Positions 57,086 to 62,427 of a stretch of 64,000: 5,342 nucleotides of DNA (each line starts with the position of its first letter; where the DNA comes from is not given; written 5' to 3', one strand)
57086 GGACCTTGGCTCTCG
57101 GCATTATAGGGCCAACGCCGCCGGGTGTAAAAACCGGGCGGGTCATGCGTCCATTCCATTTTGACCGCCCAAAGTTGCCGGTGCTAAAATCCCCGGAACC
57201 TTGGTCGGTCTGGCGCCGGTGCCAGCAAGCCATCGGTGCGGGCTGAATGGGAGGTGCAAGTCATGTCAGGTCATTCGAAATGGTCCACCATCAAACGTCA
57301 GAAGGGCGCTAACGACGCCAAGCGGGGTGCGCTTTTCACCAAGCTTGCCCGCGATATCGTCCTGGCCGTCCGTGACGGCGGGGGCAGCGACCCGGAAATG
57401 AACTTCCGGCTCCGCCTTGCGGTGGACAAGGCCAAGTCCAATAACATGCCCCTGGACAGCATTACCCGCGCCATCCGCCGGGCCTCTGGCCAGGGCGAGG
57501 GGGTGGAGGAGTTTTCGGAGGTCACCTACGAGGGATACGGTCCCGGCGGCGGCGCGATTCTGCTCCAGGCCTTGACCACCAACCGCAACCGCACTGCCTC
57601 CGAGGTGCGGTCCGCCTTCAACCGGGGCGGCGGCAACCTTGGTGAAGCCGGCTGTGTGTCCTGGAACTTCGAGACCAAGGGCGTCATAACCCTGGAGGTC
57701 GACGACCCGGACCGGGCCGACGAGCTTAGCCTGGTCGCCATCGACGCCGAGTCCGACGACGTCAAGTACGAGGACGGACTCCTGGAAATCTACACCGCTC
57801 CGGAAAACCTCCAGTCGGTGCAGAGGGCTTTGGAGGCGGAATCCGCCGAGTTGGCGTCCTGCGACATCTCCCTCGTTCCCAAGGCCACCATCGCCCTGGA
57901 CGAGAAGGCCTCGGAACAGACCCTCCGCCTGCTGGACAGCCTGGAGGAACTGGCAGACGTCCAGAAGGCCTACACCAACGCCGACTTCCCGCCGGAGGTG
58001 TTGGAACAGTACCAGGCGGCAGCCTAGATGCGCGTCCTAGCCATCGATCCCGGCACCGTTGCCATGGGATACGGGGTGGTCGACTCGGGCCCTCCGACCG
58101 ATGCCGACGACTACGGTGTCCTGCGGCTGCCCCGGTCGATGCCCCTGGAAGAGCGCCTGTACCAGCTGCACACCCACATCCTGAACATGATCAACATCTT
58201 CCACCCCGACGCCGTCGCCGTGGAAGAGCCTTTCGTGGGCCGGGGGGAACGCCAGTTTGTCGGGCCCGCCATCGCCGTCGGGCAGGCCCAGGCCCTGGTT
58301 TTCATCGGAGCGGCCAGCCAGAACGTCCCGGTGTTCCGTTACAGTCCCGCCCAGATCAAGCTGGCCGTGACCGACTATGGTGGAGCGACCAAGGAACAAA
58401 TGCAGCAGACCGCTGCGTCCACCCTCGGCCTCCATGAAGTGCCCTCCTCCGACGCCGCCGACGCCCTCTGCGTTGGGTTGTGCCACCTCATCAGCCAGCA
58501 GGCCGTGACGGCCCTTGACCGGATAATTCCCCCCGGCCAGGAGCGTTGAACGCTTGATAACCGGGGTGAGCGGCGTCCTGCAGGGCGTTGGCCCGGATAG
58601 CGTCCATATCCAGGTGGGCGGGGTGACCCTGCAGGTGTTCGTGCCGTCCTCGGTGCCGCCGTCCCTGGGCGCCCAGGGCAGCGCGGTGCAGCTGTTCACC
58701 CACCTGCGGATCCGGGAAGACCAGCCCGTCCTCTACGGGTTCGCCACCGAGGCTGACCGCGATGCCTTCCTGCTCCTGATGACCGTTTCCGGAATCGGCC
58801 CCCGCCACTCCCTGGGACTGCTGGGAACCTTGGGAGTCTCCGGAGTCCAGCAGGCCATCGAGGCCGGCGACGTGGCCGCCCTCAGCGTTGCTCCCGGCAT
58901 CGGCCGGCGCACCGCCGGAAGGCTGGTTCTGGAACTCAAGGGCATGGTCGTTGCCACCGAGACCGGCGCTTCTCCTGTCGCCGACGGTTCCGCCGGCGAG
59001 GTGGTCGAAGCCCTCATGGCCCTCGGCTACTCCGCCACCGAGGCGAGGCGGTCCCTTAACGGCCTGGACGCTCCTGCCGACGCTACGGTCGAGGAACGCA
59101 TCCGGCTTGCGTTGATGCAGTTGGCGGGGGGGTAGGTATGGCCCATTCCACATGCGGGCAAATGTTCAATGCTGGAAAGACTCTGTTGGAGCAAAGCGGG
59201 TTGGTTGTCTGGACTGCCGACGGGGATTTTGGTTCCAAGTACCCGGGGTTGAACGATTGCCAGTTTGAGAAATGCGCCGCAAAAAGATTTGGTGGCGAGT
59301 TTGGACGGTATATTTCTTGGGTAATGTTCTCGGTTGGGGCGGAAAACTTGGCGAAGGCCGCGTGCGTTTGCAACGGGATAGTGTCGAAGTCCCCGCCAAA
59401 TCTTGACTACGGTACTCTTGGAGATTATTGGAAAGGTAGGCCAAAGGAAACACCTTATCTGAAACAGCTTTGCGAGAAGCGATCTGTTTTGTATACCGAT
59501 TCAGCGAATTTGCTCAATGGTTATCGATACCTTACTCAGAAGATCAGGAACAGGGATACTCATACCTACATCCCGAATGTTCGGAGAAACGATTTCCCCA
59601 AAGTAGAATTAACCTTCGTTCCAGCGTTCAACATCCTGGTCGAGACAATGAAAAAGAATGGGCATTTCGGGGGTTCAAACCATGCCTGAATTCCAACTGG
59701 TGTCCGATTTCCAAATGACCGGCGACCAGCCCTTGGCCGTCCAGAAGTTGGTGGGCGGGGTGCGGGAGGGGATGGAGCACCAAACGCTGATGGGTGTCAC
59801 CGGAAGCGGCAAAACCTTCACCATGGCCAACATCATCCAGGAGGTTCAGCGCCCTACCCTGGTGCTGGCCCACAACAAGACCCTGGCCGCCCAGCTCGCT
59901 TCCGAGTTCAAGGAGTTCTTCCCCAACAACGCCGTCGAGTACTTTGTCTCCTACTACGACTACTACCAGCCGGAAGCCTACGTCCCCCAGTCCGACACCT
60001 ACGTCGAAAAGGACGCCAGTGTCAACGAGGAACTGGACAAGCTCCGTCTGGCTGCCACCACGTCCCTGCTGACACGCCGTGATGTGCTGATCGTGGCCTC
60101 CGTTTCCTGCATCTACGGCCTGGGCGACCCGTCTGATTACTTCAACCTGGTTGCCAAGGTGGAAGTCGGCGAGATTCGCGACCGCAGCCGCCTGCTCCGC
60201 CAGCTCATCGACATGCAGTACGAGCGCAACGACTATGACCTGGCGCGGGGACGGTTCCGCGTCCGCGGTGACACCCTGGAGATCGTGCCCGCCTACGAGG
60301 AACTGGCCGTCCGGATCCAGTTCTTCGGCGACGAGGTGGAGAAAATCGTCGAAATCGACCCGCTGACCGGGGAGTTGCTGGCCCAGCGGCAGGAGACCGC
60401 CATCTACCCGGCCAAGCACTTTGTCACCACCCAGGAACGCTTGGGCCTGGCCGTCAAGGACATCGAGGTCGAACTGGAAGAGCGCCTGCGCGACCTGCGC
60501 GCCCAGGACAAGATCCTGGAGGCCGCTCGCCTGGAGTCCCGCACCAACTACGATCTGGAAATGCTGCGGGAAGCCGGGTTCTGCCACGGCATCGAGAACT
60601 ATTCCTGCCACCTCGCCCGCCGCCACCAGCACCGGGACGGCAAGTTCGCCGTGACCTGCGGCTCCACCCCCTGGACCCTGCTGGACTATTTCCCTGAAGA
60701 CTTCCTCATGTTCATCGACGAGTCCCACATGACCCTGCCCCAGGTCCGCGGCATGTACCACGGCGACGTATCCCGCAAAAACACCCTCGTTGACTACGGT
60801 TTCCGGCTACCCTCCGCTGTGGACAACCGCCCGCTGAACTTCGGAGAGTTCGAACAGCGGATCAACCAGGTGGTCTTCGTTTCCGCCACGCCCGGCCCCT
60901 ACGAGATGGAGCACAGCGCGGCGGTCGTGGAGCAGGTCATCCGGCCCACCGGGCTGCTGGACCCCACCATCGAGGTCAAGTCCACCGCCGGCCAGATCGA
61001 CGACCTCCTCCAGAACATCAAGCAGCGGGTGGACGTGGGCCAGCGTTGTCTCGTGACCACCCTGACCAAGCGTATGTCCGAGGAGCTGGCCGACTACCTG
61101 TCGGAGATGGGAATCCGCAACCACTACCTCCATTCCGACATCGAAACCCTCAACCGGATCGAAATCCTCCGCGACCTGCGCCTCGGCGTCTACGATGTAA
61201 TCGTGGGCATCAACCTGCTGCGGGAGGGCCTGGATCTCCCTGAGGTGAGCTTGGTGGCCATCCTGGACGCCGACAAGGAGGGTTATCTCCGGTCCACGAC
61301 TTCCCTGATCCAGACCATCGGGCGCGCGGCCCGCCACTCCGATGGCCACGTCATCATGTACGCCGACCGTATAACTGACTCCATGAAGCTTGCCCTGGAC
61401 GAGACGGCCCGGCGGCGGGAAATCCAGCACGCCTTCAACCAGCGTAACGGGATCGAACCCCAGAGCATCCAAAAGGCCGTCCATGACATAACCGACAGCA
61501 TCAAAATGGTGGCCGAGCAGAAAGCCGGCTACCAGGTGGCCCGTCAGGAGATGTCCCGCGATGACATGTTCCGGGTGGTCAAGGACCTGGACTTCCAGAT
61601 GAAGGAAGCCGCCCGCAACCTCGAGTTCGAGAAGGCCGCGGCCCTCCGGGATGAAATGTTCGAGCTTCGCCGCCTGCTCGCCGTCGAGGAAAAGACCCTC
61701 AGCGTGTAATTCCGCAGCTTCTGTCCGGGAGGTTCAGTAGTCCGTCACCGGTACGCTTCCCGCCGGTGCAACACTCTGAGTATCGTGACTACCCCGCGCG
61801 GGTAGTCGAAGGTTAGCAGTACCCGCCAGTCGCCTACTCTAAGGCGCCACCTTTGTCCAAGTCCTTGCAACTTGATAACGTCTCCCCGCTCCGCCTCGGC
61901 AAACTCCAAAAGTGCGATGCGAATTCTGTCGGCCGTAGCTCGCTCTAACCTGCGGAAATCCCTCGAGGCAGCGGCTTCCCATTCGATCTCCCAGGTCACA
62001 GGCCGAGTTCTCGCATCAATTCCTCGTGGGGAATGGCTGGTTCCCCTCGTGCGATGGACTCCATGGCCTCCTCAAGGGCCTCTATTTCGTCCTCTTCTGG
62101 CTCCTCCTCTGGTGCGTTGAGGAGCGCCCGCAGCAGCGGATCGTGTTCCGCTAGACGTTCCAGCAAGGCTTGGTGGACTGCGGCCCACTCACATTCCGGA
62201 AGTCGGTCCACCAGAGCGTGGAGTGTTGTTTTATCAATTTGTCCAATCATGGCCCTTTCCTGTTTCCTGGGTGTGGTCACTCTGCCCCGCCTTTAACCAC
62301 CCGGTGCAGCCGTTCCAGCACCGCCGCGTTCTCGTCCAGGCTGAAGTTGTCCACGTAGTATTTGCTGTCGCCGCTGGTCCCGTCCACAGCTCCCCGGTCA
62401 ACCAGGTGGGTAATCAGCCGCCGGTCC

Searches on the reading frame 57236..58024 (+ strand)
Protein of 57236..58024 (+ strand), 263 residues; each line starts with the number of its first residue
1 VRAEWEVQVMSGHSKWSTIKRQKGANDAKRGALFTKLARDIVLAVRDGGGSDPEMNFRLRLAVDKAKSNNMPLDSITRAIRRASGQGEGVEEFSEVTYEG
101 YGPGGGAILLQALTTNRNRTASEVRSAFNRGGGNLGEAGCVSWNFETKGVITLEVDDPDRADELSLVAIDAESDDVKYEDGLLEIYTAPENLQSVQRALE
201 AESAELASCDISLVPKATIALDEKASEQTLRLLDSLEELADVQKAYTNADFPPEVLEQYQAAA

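Call 5: search_protein_families(library=pfam, proteins=[window:57236-58024:+], max_evalue=1)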
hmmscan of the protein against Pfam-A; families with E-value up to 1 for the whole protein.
window:57236-58024:+ (263 aa): 3 families
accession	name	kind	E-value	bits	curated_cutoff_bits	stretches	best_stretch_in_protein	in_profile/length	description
PF01709.26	Transcrip_reg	-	2.4e-49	167.6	27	1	94-249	2-160/160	TACO1/YebC second and third domain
PF20772.2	TACO1_YebC_N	-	7.6e-32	110.1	36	1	14-86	1-73/73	TACO1/YebC protein N-terminal domain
PF15946.10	DUF4754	-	0.43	11.3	27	0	153-175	47-69/80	Domain of unknown function (DUF4754)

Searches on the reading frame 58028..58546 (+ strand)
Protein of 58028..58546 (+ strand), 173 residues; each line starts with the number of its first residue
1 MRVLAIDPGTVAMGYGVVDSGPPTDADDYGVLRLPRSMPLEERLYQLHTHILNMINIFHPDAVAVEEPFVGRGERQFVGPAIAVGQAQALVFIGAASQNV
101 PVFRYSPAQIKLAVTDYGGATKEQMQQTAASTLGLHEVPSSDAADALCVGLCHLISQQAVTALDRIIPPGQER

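Call 5: search_protein_families(library=pfam, proteins=[window:58028-58546:+], max_evalue=1)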
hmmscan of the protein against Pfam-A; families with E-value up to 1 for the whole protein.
window:58028-58546:+ (173 aa): 1 family
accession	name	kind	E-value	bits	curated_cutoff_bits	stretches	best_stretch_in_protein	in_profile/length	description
PF02075.23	RuvC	-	3.6e-27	95.5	22.2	1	3-153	1-148/148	Crossover junction endodeoxyribonuclease RuvC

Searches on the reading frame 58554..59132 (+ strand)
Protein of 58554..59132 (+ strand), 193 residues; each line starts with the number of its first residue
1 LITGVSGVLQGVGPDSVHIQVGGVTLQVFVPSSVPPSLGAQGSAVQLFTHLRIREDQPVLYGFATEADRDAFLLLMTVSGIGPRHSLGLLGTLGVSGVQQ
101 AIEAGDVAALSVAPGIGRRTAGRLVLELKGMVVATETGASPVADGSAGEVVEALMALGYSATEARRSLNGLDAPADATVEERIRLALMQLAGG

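Call 5: search_protein_families(library=pfam, proteins=[window:58554-59132:+], max_evalue=1)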
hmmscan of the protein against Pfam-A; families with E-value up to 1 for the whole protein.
window:58554-59132:+ (193 aa): 6 families
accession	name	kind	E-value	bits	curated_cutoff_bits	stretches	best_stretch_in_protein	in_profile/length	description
PF01330.27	RuvA_N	-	3.3e-15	56.4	23.6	1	1-62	1-61/61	RuvA N terminal domain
PF14520.12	HHH_5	-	4.4e-12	46.7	27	1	72-129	1-56/57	Helix-hairpin-helix domain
PF07499.19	RuvA_C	-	2e-11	44.6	24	1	148-190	4-46/47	RuvA, C-terminal domain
PF21176.3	RecR_HhH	-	0.015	15.5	27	1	108-128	6-26/45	RecR, helix-hairpin-helix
PF02371.22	Transposase_20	-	0.034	15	21.3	0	110-131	4-25/87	Transposase IS116/IS110/IS902 family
PF03331.19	LpxC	-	0.1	12.5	27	1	126-176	80-130/268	UDP-3-O-acyl N-acetylglycosamine deacetylase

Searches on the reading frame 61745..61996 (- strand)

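Call 32: search_protein_families(library=pfam, proteins=[window:61745-61996:-], max_evalue=0.1)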
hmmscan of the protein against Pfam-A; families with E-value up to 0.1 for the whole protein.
window:61745-61996:- (83 aa): 1 family
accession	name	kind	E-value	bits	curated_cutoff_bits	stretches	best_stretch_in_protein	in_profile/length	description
PF05016.21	ParE_toxin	-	1e-08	36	23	1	4-82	1-89/89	ParE toxin of type II toxin-antitoxin system, parDE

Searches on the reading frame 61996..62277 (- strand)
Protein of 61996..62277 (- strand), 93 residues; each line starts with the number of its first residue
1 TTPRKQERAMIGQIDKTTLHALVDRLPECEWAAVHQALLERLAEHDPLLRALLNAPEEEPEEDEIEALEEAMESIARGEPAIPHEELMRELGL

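Call 32: search_protein_families(library=pfam, proteins=[window:61996-62277:-], max_evalue=0.1)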
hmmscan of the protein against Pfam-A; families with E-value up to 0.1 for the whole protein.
window:61996-62277:- (93 aa): 2 families
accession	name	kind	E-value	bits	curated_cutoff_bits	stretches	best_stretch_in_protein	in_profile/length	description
PF17827.6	PrmC_N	-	0.011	16.7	23.4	0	52-80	37-65/71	PrmC N-terminal domain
PF05209.18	MinC_N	-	0.089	13.3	27.3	0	18-73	7-65/71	Septum formation inhibitor MinC, N-terminal domain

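Call 80: search_protein_families(library=ncbifam, proteins=[window:61996-62277:-], max_evalue=0.1)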
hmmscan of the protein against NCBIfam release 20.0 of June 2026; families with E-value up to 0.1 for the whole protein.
window:61996-62277:- (93 aa): 3 families
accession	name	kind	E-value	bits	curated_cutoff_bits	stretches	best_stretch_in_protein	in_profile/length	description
NF048017.1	antitoxin_RelB_like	equivalog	0.0036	17.5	50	1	64-93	38-68/70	type II toxin-antitoxin system RelB family antitoxin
NF046040.1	RelB_antitoxin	equivalog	0.014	15.7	50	1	62-92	37-69/69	type II toxin-antitoxin system RelB family antitoxin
NF050103.1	TA_RelB_antitoxin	equivalog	0.014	15.5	50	1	73-91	27-45/45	type II toxin-antitoxin system RelB family antitoxin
